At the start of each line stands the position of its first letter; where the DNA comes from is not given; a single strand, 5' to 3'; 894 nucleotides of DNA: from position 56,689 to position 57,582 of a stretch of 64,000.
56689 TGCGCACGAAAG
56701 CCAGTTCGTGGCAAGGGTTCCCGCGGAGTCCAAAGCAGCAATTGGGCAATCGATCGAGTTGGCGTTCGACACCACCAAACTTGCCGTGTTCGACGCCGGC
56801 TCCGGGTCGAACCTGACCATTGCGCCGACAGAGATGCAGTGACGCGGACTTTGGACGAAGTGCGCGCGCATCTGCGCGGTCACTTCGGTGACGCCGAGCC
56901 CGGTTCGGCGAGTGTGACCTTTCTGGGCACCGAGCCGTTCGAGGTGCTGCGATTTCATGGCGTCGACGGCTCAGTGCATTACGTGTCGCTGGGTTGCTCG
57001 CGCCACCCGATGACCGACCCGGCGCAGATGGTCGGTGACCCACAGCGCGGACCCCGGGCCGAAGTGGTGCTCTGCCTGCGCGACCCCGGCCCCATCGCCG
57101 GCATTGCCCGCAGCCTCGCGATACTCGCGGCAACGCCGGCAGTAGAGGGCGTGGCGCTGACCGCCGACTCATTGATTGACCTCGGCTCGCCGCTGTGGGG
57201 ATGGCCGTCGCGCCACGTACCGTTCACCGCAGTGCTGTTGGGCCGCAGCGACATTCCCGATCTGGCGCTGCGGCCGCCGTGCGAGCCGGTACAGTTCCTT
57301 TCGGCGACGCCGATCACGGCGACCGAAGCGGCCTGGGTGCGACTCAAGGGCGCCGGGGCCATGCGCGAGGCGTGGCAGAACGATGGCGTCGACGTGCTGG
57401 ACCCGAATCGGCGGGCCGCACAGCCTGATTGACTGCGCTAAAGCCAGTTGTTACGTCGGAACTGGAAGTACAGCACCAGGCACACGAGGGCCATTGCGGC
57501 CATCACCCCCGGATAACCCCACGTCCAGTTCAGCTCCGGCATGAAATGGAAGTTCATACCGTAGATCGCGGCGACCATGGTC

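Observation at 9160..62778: Pervasive pseudogenisation: at least nine disrupted ORFs in 64 kb next to intact housekeeping genes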

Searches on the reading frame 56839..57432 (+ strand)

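Call 72: search_protein_families(library=pfam, proteins=[window:56839-57432:+], max_evalue=0.01)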
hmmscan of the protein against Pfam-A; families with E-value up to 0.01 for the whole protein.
window:56839-57432:+ (197 aa): 1 family
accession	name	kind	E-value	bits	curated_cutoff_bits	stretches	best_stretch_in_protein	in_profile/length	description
PF05076.18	SUFU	-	9.9e-27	94.3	25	1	30-192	1-172/172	Suppressor of fused protein (SUFU)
